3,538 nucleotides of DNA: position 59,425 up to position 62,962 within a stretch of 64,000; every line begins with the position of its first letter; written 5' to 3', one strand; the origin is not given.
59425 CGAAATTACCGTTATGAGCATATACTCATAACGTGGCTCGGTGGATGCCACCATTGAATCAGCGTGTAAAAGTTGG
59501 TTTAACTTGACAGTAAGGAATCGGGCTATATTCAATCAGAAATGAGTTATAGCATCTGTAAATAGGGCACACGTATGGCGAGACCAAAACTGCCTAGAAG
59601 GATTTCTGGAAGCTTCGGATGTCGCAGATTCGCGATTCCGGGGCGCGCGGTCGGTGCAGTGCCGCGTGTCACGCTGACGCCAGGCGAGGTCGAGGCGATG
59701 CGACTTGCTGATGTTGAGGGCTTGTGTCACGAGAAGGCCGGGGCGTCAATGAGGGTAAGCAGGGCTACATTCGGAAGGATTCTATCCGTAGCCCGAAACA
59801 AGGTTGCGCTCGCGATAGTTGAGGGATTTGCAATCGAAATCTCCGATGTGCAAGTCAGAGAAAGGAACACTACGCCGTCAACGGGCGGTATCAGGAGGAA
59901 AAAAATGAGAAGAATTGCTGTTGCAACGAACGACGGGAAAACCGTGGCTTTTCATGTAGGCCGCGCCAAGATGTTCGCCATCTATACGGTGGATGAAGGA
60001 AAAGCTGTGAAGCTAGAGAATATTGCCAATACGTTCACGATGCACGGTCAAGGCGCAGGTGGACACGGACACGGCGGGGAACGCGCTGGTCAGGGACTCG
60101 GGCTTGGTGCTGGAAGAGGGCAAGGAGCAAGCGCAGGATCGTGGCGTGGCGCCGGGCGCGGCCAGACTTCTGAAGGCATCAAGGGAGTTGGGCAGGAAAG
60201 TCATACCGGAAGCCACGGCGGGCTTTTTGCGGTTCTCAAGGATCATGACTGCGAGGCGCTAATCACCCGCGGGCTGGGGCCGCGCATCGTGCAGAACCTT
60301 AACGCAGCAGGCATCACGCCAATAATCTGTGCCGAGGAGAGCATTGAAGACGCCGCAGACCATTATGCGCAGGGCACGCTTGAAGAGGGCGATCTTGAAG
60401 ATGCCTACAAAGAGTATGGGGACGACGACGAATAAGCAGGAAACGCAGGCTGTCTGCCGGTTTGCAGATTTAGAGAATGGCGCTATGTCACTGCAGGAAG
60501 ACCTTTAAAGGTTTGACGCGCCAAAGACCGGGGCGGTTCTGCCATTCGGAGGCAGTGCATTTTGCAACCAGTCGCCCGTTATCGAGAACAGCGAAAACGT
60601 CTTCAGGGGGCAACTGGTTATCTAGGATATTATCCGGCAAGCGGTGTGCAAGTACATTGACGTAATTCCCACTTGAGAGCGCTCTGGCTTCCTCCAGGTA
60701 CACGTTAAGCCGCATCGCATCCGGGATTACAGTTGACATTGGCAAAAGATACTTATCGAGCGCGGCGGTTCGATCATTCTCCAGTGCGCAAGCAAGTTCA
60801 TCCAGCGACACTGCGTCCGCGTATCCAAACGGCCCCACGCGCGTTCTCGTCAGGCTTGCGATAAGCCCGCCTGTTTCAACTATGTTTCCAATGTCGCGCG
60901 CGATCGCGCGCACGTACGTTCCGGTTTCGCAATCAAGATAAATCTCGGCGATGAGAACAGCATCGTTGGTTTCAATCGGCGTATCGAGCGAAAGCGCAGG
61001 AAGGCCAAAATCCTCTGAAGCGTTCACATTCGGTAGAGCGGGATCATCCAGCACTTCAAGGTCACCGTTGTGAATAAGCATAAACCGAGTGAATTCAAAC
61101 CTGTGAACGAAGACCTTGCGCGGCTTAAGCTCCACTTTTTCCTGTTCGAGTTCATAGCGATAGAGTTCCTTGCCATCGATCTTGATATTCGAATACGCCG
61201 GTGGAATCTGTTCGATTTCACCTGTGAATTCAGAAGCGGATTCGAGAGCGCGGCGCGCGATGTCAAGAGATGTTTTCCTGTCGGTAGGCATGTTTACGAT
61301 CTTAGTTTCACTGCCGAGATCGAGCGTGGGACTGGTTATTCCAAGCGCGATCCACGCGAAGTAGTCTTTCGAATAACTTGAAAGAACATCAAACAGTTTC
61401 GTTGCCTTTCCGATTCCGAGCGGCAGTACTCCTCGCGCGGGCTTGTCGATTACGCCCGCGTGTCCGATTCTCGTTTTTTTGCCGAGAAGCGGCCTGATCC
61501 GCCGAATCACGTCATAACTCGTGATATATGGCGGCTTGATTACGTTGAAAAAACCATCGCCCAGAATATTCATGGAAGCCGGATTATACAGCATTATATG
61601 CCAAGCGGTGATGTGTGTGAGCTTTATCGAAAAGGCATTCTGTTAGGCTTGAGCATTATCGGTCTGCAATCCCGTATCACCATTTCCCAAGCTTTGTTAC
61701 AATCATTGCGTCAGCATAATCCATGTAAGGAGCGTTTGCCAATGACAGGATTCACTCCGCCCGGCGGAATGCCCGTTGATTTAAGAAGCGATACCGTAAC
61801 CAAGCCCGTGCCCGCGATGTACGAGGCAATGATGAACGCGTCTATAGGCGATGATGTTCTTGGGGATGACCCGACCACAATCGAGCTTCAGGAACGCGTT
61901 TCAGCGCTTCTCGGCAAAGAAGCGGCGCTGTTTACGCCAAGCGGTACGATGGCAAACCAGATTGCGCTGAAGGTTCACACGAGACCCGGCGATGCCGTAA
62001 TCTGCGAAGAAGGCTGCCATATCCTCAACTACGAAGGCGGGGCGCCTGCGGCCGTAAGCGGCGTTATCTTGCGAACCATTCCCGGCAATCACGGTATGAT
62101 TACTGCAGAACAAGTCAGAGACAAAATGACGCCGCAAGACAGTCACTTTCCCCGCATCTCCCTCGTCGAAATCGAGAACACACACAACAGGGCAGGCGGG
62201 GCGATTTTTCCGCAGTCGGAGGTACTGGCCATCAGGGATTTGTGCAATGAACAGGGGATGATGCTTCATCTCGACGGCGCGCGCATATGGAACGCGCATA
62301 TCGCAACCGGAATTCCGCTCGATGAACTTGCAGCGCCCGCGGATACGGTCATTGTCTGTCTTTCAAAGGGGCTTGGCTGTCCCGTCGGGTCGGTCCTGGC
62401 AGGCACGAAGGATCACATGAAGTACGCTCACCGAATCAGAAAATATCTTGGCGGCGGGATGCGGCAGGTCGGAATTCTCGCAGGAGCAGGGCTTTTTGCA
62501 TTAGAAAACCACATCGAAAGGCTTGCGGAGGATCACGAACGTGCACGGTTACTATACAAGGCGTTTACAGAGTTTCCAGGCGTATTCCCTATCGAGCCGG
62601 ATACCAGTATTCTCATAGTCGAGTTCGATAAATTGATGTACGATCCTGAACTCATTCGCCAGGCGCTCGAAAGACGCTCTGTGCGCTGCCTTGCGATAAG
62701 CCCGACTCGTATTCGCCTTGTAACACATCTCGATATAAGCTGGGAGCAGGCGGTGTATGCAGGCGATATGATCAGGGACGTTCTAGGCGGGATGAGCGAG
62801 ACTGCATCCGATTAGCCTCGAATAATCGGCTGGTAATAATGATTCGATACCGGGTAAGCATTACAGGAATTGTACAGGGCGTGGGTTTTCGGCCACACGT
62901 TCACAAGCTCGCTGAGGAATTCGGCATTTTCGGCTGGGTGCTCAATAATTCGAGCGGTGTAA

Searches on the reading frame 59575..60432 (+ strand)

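Call 83: search_protein_families(library=pfam, proteins=[window:59575-60432:+], max_evalue=0.00001)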
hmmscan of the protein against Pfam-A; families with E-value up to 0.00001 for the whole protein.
window:59575-60432:+ (286 aa): 2 families
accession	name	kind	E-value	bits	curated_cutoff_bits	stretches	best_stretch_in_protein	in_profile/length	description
PF02579.22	Nitro_FeMo-Co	-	1.9e-17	63.8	26.3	1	207-265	35-93/94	Dinitrogenase iron-molybdenum cofactor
PF02001.22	DUF134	-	3.8e-14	53.5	27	1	2-87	5-88/98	Protein of unknown function DUF134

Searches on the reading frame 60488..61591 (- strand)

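Call 83: search_protein_families(library=pfam, proteins=[window:60488-61591:-], max_evalue=0.00001)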
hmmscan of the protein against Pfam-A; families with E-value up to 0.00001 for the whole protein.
window:60488-61591:- (367 aa): 2 families
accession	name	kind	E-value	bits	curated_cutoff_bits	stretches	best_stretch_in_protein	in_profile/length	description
PF01509.24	TruB_N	-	2.1e-31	109.8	27.3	1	38-170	5-132/149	TruB family pseudouridylate synthase (N terminal domain)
PF16198.10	TruB_C_2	-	7e-12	45.7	29.3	1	228-287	1-63/66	tRNA pseudouridylate synthase B C-terminal domain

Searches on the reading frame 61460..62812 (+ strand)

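Call 83: search_protein_families(library=pfam, proteins=[window:61460-62812:+], max_evalue=0.00001)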
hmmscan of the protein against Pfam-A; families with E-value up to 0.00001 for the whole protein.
window:61460-62812:+ (451 aa): 2 families
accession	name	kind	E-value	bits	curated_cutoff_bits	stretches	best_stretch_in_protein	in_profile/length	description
PF01212.27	Beta_elim_lyase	-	2.4e-100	336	27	1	107-390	1-286/288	Beta-eliminating lyase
PF00155.27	Aminotran_1_2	-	1.9e-08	34.4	19.7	1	116-417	18-337/361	Aminotransferase class I and II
